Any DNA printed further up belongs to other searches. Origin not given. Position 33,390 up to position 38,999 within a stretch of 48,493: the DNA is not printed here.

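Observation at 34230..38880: Near-identical DNA repeats within J could drive module gain and loss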

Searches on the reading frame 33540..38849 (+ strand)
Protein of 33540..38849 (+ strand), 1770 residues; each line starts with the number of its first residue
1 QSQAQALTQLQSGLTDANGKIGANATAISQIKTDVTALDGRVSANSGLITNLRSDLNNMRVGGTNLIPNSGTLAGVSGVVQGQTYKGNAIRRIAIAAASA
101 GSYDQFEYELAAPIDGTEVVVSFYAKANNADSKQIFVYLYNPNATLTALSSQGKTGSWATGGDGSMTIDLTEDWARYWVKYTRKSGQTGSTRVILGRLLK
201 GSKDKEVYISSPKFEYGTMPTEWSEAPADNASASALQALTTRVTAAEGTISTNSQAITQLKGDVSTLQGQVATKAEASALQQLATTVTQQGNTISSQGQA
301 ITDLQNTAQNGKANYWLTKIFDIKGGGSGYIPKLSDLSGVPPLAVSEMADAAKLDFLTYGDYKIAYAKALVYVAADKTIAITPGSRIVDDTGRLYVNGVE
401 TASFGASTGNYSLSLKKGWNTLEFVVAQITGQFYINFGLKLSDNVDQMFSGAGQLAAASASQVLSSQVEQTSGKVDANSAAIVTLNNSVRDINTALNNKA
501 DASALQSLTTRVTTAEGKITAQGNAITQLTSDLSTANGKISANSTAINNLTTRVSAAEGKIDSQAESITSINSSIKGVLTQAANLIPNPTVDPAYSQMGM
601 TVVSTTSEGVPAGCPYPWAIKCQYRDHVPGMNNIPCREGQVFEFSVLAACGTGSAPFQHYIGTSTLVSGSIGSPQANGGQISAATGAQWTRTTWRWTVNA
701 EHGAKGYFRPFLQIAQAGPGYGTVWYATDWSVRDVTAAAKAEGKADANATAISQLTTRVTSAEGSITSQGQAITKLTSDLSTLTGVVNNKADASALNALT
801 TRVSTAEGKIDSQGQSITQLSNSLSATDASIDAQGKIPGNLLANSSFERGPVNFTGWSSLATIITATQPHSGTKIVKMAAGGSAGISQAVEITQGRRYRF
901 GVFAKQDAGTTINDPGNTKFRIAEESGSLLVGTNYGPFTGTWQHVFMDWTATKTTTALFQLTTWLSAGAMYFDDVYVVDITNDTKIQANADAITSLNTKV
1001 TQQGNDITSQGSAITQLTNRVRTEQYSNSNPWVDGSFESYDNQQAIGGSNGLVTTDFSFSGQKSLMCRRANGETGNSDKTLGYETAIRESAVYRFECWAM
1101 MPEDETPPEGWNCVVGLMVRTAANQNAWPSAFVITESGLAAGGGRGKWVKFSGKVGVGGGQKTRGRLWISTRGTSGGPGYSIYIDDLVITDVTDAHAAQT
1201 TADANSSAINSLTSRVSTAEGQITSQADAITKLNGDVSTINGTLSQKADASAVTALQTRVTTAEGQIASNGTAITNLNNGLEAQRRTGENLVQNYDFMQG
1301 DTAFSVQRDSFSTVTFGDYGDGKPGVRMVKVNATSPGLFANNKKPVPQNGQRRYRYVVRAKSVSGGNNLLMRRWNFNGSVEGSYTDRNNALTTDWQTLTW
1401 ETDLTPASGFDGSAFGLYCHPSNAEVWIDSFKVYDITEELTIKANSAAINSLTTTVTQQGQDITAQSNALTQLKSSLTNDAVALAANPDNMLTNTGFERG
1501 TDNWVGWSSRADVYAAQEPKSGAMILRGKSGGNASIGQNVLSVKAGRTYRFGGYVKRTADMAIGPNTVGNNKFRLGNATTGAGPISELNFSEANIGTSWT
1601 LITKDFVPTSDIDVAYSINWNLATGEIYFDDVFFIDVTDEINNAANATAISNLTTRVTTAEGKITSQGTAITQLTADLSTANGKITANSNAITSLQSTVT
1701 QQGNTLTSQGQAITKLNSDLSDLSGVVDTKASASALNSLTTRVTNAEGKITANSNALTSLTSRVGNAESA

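Call 55: find_homologous_proteins(query=window:33540-38849:+, max_evalue=0.00001)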
Query window:33540-38849:+ (1770 aa): 1958 proteins with E <= 0.00001 among 8000 candidates; the best 120 are listed.
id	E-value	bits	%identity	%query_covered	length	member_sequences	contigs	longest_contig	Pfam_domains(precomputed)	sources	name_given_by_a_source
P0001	0.0e+0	3252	87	88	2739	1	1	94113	PF10805.15,PF02018.24,PF09327.17,PF04102.18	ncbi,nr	ncbi:TPA: DUF1983 domain-containing protein [Klebsiella pneumoniae]|nr:DUF1983 domain-containing pro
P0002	0.0e+0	3199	77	100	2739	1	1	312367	PF09327.17,PF04102.18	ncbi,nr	ncbi:DUF1983 domain-containing protein [Klebsiella pneumoniae]|nr:DUF1983 domain-containing protein 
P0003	0.0e+0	3186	85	88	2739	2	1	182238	PF09327.17,PF04102.18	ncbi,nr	ncbi:TPA: carbohydrate binding domain-containing protein [Klebsiella quasipneumoniae subsp. similipn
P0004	0.0e+0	2987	80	87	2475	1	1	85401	PF10805.15,PF02018.24,PF09327.17,PF04102.18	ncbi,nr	ncbi:DUF1983 domain-containing protein, partial [Klebsiella quasipneumoniae]|nr:DUF1983 domain-conta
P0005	0.0e+0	2903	92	71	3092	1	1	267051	PF24801.2,PF09327.17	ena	-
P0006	0.0e+0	2741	79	87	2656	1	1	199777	PF25994.1,PF24801.2,PF02018.24,PF13550.14,PF09327.17,PF04102.18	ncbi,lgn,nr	ncbi:TPA: DUF1983 domain-containing protein [Klebsiella pneumoniae]|nr:DUF1983 domain-containing pro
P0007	0.0e+0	2571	90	73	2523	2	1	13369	PF24801.2,PF02018.24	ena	-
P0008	0.0e+0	2538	90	73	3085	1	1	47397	PF24801.2,PF13550.14,PF09327.17,PF04102.18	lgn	-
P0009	0.0e+0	2531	90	73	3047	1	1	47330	PF24801.2,PF13550.14,PF09327.17,PF04102.18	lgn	-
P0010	0.0e+0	2466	75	59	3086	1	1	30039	PF24801.2,PF02018.24,PF09327.17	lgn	-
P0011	0.0e+0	2457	76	82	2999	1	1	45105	PF24801.2,PF09327.17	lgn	-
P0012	0.0e+0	2399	83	60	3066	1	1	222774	PF24801.2,PF02018.24,PF09327.17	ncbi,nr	ncbi:hypothetical protein NUBL12144_17230 [Klebsiella pneumoniae]|nr:hypothetical protein NUBL12144_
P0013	0.0e+0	2385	73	57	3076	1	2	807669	PF24801.2,PF10805.15,PF02018.24,PF09327.17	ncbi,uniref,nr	ncbi:carbohydrate binding domain-containing protein [Klebsiella pneumoniae]|uniref:TipJ family phage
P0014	0.0e+0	2385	73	57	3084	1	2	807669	PF24801.2,PF10805.15,PF02018.24,PF09327.17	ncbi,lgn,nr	ncbi:gp24 [Klebsiella pneumoniae]|nr:gp24 [Klebsiella pneumoniae] SWY51574.1 gp24 [Klebsiella pneumo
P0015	0.0e+0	2203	61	58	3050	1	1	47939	PF24801.2,PF02018.24,PF13550.14,PF09327.17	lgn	-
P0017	0.0e+0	2149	77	57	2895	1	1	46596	PF24801.2,PF13550.14,PF09327.17,PF04102.18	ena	-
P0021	0.0e+0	2047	93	58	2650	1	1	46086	PF24801.2,PF09327.17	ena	-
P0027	0.0e+0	1817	58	58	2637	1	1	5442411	PF24801.2,PF02018.24,PF09327.17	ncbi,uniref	ncbi:TipJ family phage tail tip protein [Klebsiella pneumoniae]|uniref:TipJ family phage tail tip pr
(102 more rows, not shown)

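Call 61: find_encoding_contigs(protein=P0027, flank=3000, max_places=2)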
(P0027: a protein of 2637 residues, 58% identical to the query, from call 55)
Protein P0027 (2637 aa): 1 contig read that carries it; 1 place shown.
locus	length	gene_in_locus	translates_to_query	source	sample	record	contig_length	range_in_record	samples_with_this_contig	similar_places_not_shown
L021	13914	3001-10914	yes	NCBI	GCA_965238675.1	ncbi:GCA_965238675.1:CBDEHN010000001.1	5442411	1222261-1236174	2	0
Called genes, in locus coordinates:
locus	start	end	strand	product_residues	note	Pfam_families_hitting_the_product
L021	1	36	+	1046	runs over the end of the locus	PF06791:TMP_2, PF09718:Tape_meas_lam_C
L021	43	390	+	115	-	PF05939:Phage_min_tail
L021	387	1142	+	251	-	PF05100:Phage_tail_L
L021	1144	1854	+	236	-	PF14464:Prok-JAB, PF00877:NLPC_P60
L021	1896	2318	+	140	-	-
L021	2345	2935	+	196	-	-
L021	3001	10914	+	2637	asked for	PF02018:CBM_4_9 (faint), PF24801:FNIII-A_GpJ, PF09327:Phage_Tail_Tip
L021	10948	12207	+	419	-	PF13884:Peptidase_S74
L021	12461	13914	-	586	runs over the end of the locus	PF11893:DUF3413, PF02995:DUF229 (faint), PF00884:Sulfatase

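Call 65: find_encoding_contigs(protein=P0017, flank=1000, max_places=1)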
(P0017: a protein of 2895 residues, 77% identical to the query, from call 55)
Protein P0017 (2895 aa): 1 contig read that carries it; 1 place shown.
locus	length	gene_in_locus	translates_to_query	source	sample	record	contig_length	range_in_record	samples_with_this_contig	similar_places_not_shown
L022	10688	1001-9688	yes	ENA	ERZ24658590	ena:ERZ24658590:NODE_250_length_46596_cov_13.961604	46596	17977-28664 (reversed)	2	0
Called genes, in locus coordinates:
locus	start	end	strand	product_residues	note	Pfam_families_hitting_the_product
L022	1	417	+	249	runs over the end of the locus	PF14464:Prok-JAB, PF00877:NLPC_P60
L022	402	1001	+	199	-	PF06805:Lambda_tail_I (weak)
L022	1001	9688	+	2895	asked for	PF24801:FNIII-A_GpJ, PF13550:Phage-tail_3, PF04102:SlyX (faint), PF09327:Phage_Tail_Tip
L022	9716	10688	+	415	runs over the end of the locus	PF13884:Peptidase_S74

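Call 66: find_encoding_contigs(protein=P0005, flank=1000, max_places=1)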
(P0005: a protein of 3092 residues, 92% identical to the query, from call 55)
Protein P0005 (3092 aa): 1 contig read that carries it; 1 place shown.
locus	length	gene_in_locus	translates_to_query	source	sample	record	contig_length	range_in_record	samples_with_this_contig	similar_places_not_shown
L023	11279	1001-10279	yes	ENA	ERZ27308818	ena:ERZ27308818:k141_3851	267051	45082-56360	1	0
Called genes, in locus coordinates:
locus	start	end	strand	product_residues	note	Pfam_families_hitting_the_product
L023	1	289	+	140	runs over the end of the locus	-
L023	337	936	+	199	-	-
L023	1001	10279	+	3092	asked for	PF24801:FNIII-A_GpJ, PF09327:Phage_Tail_Tip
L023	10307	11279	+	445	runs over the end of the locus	PF13884:Peptidase_S74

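Call 67: find_encoding_contigs(protein=P0021, flank=1000, max_places=1)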
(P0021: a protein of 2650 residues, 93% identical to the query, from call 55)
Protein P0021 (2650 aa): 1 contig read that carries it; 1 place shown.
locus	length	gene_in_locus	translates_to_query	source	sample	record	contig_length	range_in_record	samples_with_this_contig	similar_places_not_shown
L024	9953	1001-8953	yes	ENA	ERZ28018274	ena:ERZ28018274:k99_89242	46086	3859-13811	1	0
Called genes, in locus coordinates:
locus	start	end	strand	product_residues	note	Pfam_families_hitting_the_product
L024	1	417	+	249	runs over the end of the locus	PF14464:Prok-JAB, PF00877:NLPC_P60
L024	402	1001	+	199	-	PF06805:Lambda_tail_I (weak)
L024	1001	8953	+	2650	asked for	PF24801:FNIII-A_GpJ, PF09327:Phage_Tail_Tip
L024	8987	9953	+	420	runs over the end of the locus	PF13884:Peptidase_S74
